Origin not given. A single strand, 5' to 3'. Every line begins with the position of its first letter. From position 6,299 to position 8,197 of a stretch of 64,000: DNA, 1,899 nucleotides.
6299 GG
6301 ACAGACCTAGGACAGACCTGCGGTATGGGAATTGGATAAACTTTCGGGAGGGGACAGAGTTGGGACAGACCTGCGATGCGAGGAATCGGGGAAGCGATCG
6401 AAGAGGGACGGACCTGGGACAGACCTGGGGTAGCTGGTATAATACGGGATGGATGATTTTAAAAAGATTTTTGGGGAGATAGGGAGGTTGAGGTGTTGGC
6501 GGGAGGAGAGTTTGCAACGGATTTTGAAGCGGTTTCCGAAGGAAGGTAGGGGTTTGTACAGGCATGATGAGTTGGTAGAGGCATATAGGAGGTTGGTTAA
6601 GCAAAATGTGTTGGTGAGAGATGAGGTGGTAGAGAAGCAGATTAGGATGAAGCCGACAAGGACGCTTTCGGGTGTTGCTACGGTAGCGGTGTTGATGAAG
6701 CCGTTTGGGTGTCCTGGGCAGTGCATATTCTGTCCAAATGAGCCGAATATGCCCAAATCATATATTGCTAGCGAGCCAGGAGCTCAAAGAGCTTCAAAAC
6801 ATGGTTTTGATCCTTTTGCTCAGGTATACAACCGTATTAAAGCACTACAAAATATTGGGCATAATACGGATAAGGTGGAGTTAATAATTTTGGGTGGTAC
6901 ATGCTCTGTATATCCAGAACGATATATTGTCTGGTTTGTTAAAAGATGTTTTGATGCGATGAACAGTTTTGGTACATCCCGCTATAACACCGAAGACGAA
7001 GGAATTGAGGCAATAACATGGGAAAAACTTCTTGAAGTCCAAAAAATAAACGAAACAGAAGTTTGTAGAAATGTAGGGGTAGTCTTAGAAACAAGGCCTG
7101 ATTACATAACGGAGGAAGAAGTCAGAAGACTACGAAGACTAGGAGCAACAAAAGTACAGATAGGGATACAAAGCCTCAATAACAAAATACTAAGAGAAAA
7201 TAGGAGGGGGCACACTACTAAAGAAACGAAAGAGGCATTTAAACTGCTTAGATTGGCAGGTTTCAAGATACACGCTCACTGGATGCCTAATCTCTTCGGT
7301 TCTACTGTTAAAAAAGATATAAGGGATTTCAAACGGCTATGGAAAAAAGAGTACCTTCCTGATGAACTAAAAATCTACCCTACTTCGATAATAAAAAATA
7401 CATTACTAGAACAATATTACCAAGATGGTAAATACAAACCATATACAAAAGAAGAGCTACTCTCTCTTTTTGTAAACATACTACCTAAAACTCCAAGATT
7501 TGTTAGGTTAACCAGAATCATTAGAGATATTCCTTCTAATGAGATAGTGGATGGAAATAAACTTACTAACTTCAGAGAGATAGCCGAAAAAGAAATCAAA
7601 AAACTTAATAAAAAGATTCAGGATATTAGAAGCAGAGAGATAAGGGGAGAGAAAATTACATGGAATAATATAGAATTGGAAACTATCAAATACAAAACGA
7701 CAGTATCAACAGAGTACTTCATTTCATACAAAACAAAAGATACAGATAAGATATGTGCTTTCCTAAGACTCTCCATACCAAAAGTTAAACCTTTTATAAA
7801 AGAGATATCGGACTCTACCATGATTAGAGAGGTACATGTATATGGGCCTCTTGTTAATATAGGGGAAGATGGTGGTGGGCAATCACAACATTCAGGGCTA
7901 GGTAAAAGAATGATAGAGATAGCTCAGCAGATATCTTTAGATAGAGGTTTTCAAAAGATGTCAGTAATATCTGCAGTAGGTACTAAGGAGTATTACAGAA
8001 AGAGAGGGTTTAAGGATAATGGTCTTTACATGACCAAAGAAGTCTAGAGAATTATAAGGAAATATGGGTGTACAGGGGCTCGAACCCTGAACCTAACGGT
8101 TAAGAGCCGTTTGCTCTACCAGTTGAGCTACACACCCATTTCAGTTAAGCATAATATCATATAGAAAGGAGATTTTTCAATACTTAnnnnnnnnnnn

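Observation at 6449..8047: Bacterial Elp3 homolog (radical SAM plus GNAT) in a bacterial housekeeping context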

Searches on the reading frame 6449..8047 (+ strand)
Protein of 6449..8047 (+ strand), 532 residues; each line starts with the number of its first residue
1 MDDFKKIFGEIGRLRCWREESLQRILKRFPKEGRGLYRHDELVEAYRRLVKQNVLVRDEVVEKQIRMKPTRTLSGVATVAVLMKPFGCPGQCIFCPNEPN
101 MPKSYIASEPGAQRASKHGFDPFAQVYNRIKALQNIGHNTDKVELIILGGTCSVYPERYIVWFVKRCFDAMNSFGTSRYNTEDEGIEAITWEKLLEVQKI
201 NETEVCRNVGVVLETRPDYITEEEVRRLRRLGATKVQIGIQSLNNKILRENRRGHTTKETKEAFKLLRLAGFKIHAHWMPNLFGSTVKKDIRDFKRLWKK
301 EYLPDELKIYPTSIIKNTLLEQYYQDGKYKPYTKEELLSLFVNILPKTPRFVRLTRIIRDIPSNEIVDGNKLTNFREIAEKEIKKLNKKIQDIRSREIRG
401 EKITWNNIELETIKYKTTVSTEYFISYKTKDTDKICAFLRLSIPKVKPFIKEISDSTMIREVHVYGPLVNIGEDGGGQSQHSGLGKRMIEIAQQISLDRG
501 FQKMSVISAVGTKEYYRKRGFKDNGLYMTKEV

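Call 3: search_protein_families(library=pfam, proteins=[window:6449-8047:+], max_evalue=0.01)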
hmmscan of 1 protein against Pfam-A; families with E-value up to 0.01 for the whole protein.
window:6449-8047:+ (532 aa): 3 families
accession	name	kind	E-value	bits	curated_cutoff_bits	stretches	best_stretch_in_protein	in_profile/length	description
PF16199.10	Radical_SAM_C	-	1.6e-19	70.2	31.9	1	304-384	1-84/85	Radical_SAM C-terminal domain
PF04055.27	Radical_SAM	-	2.2e-16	60.9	29.5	1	87-276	6-145/166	Radical SAM superfamily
PF13673.13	Acetyltransf_10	-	0.0052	17.2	23.6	0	479-524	63-110/128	Acetyltransferase (GNAT) domain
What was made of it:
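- On Elp3: The stand-alone Pfam GNAT model gives only 17.2 bits, below the GA of 23.6 (call 3)
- Checked: It has Pfam Radical_SAM (60.9 bits, residues 87-276) and Radical_SAM_C (70.2 bits, residues 304-384) (call 3). The stand-alone Pfam GNAT hit is weak (Acetyltransf_10, 17.2 bits, below the 23.6 cutoff; call 3).
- The stand-alone Pfam GNAT hit is below threshold (call 3).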

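Call 4: search_protein_families(library=ncbifam, proteins=[window:6449-8047:+], max_evalue=0.01)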
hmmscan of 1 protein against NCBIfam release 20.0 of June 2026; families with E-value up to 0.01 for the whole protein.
window:6449-8047:+ (532 aa): 22 families
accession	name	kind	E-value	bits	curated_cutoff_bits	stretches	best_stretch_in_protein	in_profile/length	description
TIGR01211.1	ELP3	subfamily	5e-150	500.4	350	1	56-531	46-521/522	tRNA uridine(34) 5-carboxymethylaminomethyl modification radical SAM/GNAT enzyme Elp3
TIGR01212.1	TIGR01212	equivalog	1.4e-17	63.8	180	1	209-388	110-291/302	tRNA modification radical SAM protein MnmL/YtqA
TIGR01210.1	TIGR01210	equivalog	3.6e-14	52.7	212.15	1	199-403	96-296/313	archaeosine biosynthesis radical SAM protein RaSEA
TIGR03994.1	rSAM_HemZ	equivalog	1.9e-10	40.4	321.4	1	214-325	179-289/401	coproporphyrinogen dehydrogenase HemZ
NF006067.1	PRK08208.1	equivalog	2.4e-10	40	380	1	193-325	109-240/427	STM4012 family radical SAM protein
TIGR00539.1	hemN_rel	equivalog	4e-10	39.3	205.4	1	202-325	80-202/361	radical SAM family heme chaperone HemW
NF004567.0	PRK05904.1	equivalog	1.1e-08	34.7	355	1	193-322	73-202/353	coproporphyrinogen III oxidase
NF006060.0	PRK08207.1-3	equivalog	1.3e-08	34.1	653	1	215-341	248-374/477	coproporphyrinogen III oxidase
TIGR04013.1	B12_SAM_MJ_1487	hypoth_equivalog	1.8e-07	30.3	251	1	214-274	246-307/382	TIGR04013 family B12-binding domain/radical SAM domain-containing protein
NF006061.0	PRK08207.1-4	equivalog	9.6e-07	27.9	702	1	201-273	259-330/501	coproporphyrinogen III oxidase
NF006062.0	PRK08207.1-5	equivalog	2.1e-06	26.9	1007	1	214-322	246-353/476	coproporphyrinogen III oxidase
TIGR04014.1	B12_SAM_MJ_0865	equivalog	8.3e-06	24.8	360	1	175-279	214-315/434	methyl-coenzyme M reductase glutamine C-methyltransferase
NF005133.0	PRK06582.1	equivalog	3.6e-05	22.9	597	1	204-329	93-216/390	coproporphyrinogen III oxidase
TIGR03975.1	rSAM_ocin_1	subfamily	9e-05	21.1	281.85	1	220-270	350-400/606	RiPP maturation radical SAM C-methyltransferase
TIGR04107.1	rSAM_HutW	equivalog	0.00012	21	400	1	205-333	124-251/419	heme anaerobic degradation radical SAM methyltransferase ChuW/HutW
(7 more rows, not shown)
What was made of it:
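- On Elp3 (NCBIfam TIGR01211; radical SAM/KAT tRNA U34 carboxymethylase): 500.4 bits against a cutoff of 350; model positions 46-521 of 522; next family 64 bits (call 4)
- Checked: The next family scores 64 bits, and HemN-like models score 40 bits or less, far below their cutoffs (call 4).
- TIGR01211 ELP3 scores 500.4 bits (cutoff 350) over residues 56-531 (call 4).
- Tried and rejected: Those models score 64 bits or less and sit far below their cutoffs (call 4).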

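Call 5: search_solved_structures(query=window:6449-8047:+, show_alignments=2)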
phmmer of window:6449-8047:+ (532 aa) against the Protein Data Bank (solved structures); distinct sequences matched with E-value up to 0.001: 9.
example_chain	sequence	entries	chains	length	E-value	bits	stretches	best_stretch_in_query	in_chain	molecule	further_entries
6iad_A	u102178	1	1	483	2.1e-98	333.3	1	64-531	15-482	Histone acetyltransferase, ELP3 family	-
6iaz_A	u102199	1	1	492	2.1e-98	333.3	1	62-531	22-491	Histone acetyltransferase, ELP3 family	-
6ia8_A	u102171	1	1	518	2.2e-98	333.3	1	61-531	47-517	Histone acetyltransferase, ELP3 family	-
5l7j_A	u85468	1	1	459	2.5e-87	296.8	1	68-530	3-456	ELP3 family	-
8ptx_C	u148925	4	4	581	1.7e-85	290.7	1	60-530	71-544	Elongator complex protein 3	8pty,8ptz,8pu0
8avg_C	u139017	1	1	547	1.4e-84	287.7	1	63-530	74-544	Elongator complex protein 3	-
6qk7_C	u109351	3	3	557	1.6e-80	274.3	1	64-531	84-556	Elongator complex protein 3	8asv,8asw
5l7l_A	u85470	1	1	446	6e-77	262.5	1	68-530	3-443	ELP3 family, ELP3 family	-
6ia6_A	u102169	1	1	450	8.7e-77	262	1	67-530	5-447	ELP3 family, ELP3 family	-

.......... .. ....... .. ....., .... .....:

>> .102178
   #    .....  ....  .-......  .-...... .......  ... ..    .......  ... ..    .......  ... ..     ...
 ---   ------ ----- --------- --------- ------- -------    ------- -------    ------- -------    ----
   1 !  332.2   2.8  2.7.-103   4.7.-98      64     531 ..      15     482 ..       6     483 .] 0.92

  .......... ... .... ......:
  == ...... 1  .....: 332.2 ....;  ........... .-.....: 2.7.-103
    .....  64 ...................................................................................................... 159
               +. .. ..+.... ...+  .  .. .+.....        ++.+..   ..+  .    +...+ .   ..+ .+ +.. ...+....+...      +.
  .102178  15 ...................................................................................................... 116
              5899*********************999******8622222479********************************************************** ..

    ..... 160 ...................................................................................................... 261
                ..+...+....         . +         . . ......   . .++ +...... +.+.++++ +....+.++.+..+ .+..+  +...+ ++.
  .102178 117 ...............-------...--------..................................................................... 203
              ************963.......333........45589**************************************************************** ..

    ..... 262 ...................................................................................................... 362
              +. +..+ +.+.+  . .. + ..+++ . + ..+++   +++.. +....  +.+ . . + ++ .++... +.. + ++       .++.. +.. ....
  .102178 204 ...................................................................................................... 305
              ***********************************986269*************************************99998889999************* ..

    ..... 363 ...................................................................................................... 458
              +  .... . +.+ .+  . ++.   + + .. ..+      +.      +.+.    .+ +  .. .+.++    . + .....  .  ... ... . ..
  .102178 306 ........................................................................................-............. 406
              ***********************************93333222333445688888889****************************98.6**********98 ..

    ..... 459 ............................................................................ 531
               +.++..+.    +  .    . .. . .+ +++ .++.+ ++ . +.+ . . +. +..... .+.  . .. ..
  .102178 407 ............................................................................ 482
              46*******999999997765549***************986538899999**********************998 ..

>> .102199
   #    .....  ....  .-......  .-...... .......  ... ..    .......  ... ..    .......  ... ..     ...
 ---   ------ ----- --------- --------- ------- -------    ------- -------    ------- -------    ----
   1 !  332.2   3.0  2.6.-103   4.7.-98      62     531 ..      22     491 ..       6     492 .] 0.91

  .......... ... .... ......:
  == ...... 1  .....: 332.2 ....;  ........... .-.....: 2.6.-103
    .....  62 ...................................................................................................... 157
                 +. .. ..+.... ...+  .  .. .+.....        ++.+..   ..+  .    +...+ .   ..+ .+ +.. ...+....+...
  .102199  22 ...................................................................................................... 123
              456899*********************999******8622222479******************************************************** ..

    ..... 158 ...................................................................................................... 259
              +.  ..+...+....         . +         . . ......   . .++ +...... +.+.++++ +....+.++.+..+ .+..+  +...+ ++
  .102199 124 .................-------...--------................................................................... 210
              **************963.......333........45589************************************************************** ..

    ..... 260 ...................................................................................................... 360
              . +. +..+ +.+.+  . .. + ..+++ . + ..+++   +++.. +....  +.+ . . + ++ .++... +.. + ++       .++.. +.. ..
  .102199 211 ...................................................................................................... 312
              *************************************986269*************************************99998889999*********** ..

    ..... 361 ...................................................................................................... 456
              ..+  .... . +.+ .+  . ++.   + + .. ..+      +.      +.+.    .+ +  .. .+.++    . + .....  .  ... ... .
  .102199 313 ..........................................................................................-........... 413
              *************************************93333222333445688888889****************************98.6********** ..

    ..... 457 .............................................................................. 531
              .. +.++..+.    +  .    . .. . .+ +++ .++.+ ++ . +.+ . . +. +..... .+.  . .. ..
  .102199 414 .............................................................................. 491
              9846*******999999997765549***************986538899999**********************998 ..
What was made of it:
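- Closest known: Dehalococcoides mccartyi Elp3. Same: E=2.5e-87 (call 5).
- PDB depositors' molecule name for MinElp3 (call 5); GNAT-fold C-terminal domain.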

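Call 10: find_homologous_proteins(query=window:6449-8047:+)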
Query window:6449-8047:+ (532 aa): 7977 proteins with E <= 0.001 among 8000 candidates; the best 120 are listed.
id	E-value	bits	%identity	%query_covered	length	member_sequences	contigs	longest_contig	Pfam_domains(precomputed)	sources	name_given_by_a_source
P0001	0.0e+0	1192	98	100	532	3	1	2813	PF16199.11,PF04055.28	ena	-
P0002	9.3e-276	933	76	99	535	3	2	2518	PF16199.11,PF04055.28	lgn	-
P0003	1.8e-272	923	76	100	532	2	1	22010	PF16199.11,PF04055.28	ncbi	-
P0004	1.3e-268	910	74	100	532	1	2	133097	PF16199.11,PF04055.28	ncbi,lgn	-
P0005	6.1e-268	908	75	98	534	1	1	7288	PF16199.11,PF04055.28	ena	-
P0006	8.2e-268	907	74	100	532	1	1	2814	PF16199.11,PF04055.28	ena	-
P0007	1.2e-267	907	75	98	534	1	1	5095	PF16199.11,PF04055.28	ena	-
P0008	2.9e-267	905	73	100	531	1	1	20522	PF16199.11,PF04055.28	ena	-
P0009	3.8e-267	905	73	99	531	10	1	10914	PF16199.11,PF04055.28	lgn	-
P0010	9.6e-266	900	73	100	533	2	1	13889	PF16199.11,PF04055.28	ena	-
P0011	1.0e-265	900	73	100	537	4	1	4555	PF16199.11,PF04055.28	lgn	-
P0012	2.4e-265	899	72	100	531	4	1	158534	PF16199.11,PF04055.28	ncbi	-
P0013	1.1e-264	897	74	99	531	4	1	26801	PF16199.11,PF04055.28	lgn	-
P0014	6.9e-264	894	73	100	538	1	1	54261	PF16199.11,PF04055.28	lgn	-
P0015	8.3e-264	894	73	99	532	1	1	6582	PF16199.11,PF04055.28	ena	-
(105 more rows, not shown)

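Call 12: find_related_loci(query=window:6449-8047:+, collection=genome_contigs, flank=6000)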
Query window:6449-8047:+ (532 aa) in genome_contigs; peptide patterns used: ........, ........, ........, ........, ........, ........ (x = any residue, [..] = any of these).
599 stretches matched a pattern (row limit reached: there are more); 557 encode a relative of the query (tblastn E <= 1e-3); the best 80 are kept; 80 distinct loci.
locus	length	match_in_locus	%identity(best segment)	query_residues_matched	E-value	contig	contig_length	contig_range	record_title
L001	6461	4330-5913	74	4-532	0e+0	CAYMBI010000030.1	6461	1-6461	MAG TPA_asm: uncultured Candidatus Saccharibacteria bacterium isolate SRP093185_co1_143 genome assembly, contig: NODE_91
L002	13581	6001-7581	73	1-528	0e+0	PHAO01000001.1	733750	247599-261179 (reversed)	MAG: Candidatus Dojkabacteria bacterium HGW-Dojkabacteria-1 bjp_ig2158_scaffold_0, whole genome shotgun sequence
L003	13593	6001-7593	72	1-532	0e+0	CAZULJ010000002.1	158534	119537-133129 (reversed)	MAG TPA_asm: uncultured Candidatus Saccharibacteria bacterium isolate binchicken_co27_145 genome assembly, contig: NODE_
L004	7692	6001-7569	73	7-530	0e+0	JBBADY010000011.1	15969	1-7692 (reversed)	MAG: Candidatus Dojkabacteria bacterium isolate SO_2017_LW2_135 scaffold_8059_c1_LW138R_2017, whole genome shotgun seque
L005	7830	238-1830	71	1-532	0e+0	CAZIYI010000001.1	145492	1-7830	MAG TPA_asm: uncultured Candidatus Saccharibacteria bacterium isolate binchicken_co39_587 genome assembly, contig: NODE_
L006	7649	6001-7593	72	1-532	0e+0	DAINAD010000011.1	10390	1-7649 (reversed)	MAG TPA_asm: Patescibacteria group bacterium isolate CTOTU11731 NODE_3306_length_10390_cov_4.733430, whole genome shotgu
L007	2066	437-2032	71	1-532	0e+0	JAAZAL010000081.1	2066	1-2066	MAG: Candidatus Dojkabacteria bacterium isolate AS06rmzACSIP_421 546192_AS06, whole genome shotgun sequence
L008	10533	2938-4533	70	1-532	0e+0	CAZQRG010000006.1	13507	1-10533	MAG TPA_asm: uncultured Candidatus Saccharibacteria bacterium isolate SRP192927_co1_760 genome assembly, contig: NODE_10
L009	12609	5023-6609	72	1-530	0e+0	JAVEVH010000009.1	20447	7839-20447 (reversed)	MAG: Candidatus Dojkabacteria bacterium isolate BF4_117 NODE_7946_length_20447_cov_6.691634_Biofilm4, whole genome shotg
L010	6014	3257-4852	71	5-532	0e+0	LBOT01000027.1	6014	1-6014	MAG: candidate division WS6 bacterium GW2011_GWE2_33_157 UR32_C0027, whole genome shotgun sequence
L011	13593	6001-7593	68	1-532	0e+0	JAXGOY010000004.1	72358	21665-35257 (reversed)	MAG: Candidatus Dojkabacteria bacterium isolate AnMBR.bin290 bin290_4, whole genome shotgun sequence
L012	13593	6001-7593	68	1-532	0e+0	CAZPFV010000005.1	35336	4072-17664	MAG TPA_asm: uncultured Candidatus Saccharibacteria bacterium isolate binchicken_co45_679 genome assembly, contig: NODE_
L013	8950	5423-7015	68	1-532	0e+0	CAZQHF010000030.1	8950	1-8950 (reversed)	MAG TPA_asm: uncultured Candidatus Saccharibacteria bacterium isolate binchicken_co27_102 genome assembly, contig: NODE_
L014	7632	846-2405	69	1-530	0e+0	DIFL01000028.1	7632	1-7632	MAG TPA_asm: Candidatus Dojkabacteria bacterium UBA5749 UBA5749_contig_36689, whole genome shotgun sequence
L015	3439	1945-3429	71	1-496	0e+0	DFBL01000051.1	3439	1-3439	MAG TPA_asm: Candidatus Dojkabacteria bacterium UBA3081 UBA3081_contig_38632, whole genome shotgun sequence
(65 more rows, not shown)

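Call 18: find_encoding_contigs(protein=P0001, flank=5000, max_places=3)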
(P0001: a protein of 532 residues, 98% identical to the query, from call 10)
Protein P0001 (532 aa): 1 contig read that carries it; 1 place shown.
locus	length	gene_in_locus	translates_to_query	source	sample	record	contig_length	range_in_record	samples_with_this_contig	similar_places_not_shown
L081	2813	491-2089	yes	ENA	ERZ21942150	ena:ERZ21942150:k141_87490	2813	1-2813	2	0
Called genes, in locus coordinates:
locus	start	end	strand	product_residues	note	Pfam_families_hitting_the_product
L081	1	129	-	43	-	?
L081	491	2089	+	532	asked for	PF04055:Radical_SAM, PF16199:Radical_SAM_C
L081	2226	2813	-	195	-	?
